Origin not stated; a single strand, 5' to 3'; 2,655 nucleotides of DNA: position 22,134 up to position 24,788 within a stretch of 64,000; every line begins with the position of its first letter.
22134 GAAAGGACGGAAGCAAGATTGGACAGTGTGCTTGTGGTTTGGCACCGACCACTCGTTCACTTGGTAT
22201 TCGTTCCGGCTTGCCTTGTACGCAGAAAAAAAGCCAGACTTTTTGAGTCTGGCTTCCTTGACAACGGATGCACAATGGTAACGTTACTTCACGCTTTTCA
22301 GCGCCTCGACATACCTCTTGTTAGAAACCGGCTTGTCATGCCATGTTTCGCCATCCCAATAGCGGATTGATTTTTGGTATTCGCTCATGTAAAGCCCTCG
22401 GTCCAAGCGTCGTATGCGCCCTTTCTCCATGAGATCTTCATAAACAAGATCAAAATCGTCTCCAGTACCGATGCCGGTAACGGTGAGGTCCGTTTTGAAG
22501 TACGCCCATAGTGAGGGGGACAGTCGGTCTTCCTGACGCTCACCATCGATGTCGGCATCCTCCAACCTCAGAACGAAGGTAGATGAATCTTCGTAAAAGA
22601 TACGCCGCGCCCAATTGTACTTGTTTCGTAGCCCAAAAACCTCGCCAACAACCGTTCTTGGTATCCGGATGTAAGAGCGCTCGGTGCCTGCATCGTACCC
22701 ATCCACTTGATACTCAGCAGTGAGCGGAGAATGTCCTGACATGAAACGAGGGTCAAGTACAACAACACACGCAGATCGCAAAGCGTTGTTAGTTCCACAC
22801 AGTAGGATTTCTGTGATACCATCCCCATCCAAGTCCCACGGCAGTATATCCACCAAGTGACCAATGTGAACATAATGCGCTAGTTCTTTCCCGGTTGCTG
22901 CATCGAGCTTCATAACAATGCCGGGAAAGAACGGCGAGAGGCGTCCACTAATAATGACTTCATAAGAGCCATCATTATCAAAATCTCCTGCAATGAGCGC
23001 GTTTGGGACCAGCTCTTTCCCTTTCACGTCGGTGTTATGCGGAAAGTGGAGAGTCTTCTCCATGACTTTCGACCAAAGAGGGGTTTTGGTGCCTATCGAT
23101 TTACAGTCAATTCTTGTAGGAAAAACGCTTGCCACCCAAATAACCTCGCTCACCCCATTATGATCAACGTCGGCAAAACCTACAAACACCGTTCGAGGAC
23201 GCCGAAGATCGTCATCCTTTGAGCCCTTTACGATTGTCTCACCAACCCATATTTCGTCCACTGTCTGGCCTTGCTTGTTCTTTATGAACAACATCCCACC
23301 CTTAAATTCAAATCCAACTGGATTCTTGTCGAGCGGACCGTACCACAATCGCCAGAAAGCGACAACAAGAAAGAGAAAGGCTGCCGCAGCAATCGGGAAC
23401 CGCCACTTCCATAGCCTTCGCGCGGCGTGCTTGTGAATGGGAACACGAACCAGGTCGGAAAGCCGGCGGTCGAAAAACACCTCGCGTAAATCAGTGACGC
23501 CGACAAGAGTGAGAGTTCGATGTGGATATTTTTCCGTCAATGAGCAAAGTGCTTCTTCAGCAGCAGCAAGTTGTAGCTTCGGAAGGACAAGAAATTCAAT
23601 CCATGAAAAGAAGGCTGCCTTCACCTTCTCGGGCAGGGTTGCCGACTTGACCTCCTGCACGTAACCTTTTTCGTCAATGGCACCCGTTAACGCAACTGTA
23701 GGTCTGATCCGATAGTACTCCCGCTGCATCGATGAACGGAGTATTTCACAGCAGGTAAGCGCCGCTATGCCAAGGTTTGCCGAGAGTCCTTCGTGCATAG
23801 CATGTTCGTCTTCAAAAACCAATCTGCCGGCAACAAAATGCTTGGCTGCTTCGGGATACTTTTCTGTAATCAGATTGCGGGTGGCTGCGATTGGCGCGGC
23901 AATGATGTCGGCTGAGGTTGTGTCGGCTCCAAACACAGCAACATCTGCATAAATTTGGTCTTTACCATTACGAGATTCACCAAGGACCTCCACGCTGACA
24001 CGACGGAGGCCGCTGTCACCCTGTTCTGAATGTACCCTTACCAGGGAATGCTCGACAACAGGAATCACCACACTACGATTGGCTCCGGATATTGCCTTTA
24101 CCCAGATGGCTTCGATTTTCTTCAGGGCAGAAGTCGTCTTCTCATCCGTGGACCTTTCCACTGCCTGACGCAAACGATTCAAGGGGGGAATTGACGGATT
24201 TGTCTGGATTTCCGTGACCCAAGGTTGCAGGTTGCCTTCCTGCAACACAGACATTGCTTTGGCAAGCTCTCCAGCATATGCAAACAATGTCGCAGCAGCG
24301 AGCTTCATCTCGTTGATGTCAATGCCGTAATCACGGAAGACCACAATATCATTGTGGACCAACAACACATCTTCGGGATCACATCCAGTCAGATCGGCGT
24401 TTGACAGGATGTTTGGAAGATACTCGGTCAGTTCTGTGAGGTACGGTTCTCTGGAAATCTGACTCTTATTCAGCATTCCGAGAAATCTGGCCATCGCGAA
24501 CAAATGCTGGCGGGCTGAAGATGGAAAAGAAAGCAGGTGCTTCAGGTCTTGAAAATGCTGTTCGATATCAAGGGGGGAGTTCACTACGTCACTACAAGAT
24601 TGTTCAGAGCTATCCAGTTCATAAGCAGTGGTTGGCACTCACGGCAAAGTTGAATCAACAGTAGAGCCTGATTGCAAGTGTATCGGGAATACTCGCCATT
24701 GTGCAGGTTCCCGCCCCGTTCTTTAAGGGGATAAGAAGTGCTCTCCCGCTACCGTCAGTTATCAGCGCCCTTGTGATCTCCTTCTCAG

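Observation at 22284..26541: Three-gene module: sigma-like protein, zf-HC2 anti-sigma factor, and a Lon-like protease anchored in the membrane with a periplasmic FG-GAP domain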

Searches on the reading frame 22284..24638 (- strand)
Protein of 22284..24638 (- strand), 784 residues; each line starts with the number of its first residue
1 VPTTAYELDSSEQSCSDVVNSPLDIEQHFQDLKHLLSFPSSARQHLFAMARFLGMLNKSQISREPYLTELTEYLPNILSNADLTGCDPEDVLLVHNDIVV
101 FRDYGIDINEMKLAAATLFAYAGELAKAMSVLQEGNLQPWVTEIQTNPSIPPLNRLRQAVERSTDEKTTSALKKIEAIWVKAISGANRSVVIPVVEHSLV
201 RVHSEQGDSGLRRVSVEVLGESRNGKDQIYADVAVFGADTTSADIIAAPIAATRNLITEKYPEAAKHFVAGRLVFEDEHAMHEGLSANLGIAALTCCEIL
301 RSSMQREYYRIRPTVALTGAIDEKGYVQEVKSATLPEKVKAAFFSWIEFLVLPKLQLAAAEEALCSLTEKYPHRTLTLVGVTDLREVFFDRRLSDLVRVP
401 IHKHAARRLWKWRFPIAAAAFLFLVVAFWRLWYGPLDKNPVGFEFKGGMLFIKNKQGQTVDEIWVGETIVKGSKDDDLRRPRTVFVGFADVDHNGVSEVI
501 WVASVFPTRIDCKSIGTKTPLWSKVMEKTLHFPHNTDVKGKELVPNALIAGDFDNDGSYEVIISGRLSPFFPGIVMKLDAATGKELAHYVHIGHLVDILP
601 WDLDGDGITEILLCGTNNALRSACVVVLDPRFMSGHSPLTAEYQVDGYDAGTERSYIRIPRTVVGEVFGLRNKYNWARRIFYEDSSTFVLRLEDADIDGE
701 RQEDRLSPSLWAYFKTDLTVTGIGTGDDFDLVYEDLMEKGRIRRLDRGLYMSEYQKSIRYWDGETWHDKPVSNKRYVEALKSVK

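Call 3: search_protein_families(library=pfam, proteins=[window:22284-24638:-], max_evalue=1)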
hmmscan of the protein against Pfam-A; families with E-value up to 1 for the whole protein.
window:22284-24638:- (784 aa): 4 families
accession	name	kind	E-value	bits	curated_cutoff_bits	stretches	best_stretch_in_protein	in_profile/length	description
PF13517.12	FG-GAP_3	-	8.6e-05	23.5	26.9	0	602-619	1-17/61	FG-GAP-like repeat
PF01839.29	FG-GAP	-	0.00023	21.4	22.1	0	546-563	3-20/37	FG-GAP repeat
PF10708.14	DUF2510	-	0.017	15.3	24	1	757-770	12-26/35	Protein of unknown function (DUF2510)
PF13338.12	AbiEi_4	-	0.12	12.9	25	1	735-751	31-47/49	Transcriptional regulator, AbiEi antitoxin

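Call 4: search_protein_families(library=padloc, proteins=[window:22284-24638:-], max_evalue=1)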
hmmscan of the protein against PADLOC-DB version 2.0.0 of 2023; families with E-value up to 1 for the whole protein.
window:22284-24638:- (784 aa): 0 families

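Call 5: search_protein_families(library=ncbifam, proteins=[window:22284-24638:-], max_evalue=1)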
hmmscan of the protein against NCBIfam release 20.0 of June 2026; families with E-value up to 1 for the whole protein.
window:22284-24638:- (784 aa): 2 families
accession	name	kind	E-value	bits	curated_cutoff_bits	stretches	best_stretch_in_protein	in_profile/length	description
NF038402.1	TroA_like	subfamily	0.0033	17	30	1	131-272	72-212/219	helical backbone metal receptor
NF009191.0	PRK12539.1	subfamily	0.14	11.7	171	1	704-737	28-61/185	sigma-70 family RNA polymerase sigma factor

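Call 9: find_homologous_proteins(query=window:22284-24638:-)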
Query window:22284-24638:- (784 aa): 6 proteins with E <= 0.001 among 8000 candidates.
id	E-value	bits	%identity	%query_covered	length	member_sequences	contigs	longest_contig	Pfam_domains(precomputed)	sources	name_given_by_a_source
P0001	0.0e+0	1692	100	94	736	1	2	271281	-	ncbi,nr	ncbi:MAG: hypothetical protein KF749_02925 [Bacteroidetes bacterium]|nr:hypothetical protein [Bacter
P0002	0.0e+0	1394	79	98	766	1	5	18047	PF13517.13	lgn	-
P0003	7.8e-195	667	43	98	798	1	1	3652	PF01839.30,PF13517.13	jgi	jgi:hypothetical protein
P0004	3.8e-190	652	42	97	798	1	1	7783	PF01839.30,PF13517.13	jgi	jgi:hypothetical protein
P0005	3.9e-112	394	33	96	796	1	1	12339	-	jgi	jgi:hypothetical protein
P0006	4.0e-93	331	28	95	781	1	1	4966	-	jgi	-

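Call 10: search_solved_structures(query=window:22284-24638:-, max_evalue=10, show_alignments=2)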
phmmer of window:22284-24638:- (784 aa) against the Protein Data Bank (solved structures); distinct sequences matched with E-value up to 10: 1.
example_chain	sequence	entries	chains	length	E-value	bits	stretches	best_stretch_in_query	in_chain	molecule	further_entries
9etn_A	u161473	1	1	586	0.087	14.1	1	548-623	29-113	Cartilage acidic protein 1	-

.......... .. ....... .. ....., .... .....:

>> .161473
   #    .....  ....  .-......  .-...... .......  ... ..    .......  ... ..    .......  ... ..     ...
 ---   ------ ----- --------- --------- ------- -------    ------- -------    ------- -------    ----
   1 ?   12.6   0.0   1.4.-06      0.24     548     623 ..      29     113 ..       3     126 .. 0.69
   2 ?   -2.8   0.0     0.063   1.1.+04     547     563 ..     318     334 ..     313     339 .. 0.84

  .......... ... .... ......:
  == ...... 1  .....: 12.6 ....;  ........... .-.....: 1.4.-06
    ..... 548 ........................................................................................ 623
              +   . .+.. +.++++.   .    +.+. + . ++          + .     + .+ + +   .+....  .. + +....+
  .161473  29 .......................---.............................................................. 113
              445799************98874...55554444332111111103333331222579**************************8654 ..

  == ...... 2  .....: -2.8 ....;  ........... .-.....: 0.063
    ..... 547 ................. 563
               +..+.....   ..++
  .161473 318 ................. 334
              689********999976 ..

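Call 12: search_solved_structures(query=A1, max_evalue=10, show_alignments=3)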
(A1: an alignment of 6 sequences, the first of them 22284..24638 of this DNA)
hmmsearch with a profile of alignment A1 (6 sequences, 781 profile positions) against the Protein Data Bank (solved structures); distinct sequences matched with E-value up to 10: 42.
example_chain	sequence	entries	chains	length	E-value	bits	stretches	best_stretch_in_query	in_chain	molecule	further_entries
1z0e_A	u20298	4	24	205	0.0009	20.4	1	261-351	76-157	Putative protease La homolog type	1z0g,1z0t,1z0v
1z0w_A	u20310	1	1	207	0.00092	20.4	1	261-351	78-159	Putative protease La homolog type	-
1z0c_A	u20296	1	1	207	0.00098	20.3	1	261-351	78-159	Putative protease La homolog type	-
1z0b_A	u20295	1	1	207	0.0033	18.5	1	270-351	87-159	Putative protease La homolog type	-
3k1j_A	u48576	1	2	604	0.034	15.2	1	263-352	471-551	ATP-dependent protease Lon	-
8e0o_B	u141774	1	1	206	0.055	14.5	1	27-168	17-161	hetBGL03-15-18b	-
5e7s_A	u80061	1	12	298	0.058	14.4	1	303-358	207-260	Lon protease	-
4ypm_A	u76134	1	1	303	0.06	14.4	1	303-358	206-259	Lon protease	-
1xhk_A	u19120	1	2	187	0.067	14.2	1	198-344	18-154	Putative protease La homolog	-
4ypl_A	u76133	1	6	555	0.13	13.3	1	303-358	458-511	Lon protease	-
2x36_A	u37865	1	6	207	0.13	13.2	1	257-361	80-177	LON PROTEASE HOMOLOG, MITOCHONDRIAL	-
8k3y_F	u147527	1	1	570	0.13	13.2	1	303-358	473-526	Lon protease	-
6wys_A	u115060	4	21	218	0.15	13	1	258-361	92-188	Lon protease homolog, mitochondrial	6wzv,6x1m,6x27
5a0w_A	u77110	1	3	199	0.17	12.9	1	79-184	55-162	HOMING ENDONUCLEASE I-DMOI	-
5o6g_A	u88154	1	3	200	0.17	12.9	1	81-184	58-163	Homing endonuclease I-DmoI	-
1rr9_A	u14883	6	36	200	0.22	12.5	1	285-354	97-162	ATP-dependent protease La | Lon protease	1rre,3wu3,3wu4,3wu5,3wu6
9etn_A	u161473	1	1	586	1.2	10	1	451-619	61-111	Cartilage acidic protein 1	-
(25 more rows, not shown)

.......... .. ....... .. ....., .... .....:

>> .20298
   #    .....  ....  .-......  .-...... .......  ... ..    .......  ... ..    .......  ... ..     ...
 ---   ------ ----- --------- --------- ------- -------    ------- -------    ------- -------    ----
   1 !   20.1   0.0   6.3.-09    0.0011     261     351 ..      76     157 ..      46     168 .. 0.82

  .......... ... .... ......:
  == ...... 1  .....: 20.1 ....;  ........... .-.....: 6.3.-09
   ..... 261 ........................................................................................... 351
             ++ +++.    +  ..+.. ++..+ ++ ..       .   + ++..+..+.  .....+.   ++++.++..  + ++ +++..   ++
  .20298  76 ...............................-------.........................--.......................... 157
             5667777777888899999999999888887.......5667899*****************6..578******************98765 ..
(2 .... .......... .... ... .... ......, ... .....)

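Call 14: find_encoding_contigs(protein=P0002, flank=10000, max_places=3)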
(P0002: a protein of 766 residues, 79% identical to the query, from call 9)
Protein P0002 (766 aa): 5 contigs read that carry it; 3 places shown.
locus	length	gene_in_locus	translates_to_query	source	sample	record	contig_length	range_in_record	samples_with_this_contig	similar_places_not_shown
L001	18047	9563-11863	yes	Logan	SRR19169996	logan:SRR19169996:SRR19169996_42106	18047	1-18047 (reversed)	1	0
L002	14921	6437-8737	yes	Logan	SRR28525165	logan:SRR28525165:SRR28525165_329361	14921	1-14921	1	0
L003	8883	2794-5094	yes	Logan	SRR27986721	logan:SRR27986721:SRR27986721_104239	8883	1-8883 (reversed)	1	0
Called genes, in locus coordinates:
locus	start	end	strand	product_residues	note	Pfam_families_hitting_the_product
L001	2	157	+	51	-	?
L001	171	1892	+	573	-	PF18962:Por_Secre_tail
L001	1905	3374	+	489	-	PF13088:BNR_2 (faint), PF15892:BNR_4 (faint), PF18962:Por_Secre_tail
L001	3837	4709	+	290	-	PF20230:DUF6588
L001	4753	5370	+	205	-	-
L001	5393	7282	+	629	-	-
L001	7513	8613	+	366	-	-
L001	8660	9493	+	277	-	-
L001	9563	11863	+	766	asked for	PF13517:FG-GAP_3 (faint)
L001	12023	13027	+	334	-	-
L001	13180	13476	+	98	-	-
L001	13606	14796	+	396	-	-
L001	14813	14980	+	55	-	-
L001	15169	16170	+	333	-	PF14018:DUF4234 (weak)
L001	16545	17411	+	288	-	PF13585:CHU_C (faint), PF18962:Por_Secre_tail (weak), PF13860:FlgD_ig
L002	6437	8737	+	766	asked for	PF13517:FG-GAP_3 (faint)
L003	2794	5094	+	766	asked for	PF13517:FG-GAP_3 (faint)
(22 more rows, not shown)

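Call 15: find_encoding_contigs(protein=P0004, flank=10000, max_places=3)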
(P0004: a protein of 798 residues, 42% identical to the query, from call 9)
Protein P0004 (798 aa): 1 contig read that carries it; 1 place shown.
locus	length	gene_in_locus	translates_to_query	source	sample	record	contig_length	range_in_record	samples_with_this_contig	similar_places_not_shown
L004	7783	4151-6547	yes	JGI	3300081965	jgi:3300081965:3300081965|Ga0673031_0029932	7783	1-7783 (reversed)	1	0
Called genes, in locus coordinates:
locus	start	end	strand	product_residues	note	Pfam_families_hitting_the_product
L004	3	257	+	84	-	?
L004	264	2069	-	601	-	PF03169:OPT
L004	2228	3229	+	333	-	-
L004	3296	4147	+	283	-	-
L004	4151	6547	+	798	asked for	PF01839:FG-GAP (faint), PF13517:FG-GAP_3 (faint)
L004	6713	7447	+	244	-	PF07953:Toxin_R_bind_N, PF13385:Laminin_G_3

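Call 16: find_encoding_contigs(protein=P0005, flank=10000, max_places=3)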
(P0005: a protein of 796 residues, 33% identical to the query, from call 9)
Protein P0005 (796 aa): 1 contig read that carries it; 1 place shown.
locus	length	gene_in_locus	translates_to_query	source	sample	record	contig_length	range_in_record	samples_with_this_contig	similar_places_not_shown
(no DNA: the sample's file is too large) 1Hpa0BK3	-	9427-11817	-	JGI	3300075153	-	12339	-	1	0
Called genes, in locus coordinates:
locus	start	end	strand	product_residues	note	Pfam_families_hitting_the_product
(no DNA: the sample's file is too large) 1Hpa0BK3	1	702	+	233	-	?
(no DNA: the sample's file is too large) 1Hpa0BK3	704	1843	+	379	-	PF00158:Sigma54_activat, PF14532:Sigma54_activ_2, PF00004:AAA (faint), PF07724:AAA_2 (weak), PF07728:AAA_5 (weak), PF25601:AAA_lid_14, PF18024:HTH_50 (faint), PF02954:HTH_8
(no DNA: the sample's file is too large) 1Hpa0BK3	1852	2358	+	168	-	PF04390:LptE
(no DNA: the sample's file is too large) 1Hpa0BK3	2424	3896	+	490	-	PF13506:Glyco_transf_21, PF00535:Glycos_transf_2, PF13641:Glyco_tranf_2_3, PF13632:Glyco_trans_2_3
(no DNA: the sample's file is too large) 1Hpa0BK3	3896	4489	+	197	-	PF00515:TPR_1 (faint), PF07721:TPR_4 (faint), PF13174:TPR_6 (faint), PF13181:TPR_8 (faint), PF13428:TPR_14 (faint), PF13432:TPR_16, PF14559:TPR_19 (weak), PF07719:TPR_2 (weak), +3 more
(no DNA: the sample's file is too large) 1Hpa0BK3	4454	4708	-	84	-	PF01649:Ribosomal_S20p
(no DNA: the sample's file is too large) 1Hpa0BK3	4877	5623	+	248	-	PF01012:ETF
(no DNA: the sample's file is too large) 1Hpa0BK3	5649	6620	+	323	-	PF01012:ETF, PF00766:ETF_alpha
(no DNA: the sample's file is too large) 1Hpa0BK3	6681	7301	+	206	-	PF02577:BFN_dom, PF02151:UVR (weak)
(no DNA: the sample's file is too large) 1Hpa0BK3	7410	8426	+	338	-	-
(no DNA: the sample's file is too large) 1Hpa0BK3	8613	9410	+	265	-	-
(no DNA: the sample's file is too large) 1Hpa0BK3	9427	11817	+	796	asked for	-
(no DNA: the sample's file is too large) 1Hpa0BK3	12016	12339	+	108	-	?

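Call 17: find_encoding_contigs(protein=P0006, flank=10000, max_places=3)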
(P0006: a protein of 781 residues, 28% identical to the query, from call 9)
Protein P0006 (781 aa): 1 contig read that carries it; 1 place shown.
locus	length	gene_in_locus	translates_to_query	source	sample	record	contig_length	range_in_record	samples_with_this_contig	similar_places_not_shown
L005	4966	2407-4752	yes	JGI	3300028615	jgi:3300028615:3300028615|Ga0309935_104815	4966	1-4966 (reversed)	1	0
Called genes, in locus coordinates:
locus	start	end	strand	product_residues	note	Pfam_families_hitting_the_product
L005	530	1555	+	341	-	-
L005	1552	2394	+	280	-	-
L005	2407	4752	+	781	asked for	-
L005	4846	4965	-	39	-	?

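Call 18: find_encoding_contigs(protein=P0003, flank=10000, max_places=3)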
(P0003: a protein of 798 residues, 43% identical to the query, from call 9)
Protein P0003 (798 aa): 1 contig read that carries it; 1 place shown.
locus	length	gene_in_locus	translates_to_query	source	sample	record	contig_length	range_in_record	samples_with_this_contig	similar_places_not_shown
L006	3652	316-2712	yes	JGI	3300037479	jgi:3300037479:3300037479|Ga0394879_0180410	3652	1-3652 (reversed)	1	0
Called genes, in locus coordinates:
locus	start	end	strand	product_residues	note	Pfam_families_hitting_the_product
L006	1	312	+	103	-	?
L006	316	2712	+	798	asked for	PF13517:FG-GAP_3 (faint), PF01839:FG-GAP (faint)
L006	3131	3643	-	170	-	PF20903:SPL (weak)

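Call 31: search_protein_representatives(alignment_id=A1)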
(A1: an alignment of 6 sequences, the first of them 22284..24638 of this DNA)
Query: 6 sequences, 781 profile positions. Proteins with E-value up to 0.001 (for the whole library): 3375; up to 1e-10: 2109; up to 1e-30: 831. The best 150 are listed.
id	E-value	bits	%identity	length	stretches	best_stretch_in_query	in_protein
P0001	0.0e+00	1215.0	-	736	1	31-780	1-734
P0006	0.0e+00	1168.7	-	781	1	1-769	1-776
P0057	0.0e+00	1138.8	-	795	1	1-780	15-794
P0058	7.1e-267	903.8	-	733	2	178-765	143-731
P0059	4.3e-246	835.0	-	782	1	1-774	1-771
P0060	7.4e-237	804.5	-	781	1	1-779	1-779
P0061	2.4e-236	802.8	-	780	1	2-778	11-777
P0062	4.0e-225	765.7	-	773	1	20-778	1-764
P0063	8.9e-225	764.5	-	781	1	1-767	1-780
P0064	2.8e-223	759.6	-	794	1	1-776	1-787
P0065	4.4e-223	759.0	-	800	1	1-777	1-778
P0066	1.1e-217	741.1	-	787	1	1-779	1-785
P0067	2.0e-216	736.9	-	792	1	1-777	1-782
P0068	5.1e-214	729.0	-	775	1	3-768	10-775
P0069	2.2e-213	726.9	-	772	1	3-770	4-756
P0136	1.5e-148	512.5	-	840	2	139-765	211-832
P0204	1.2e-114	400.3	-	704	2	166-756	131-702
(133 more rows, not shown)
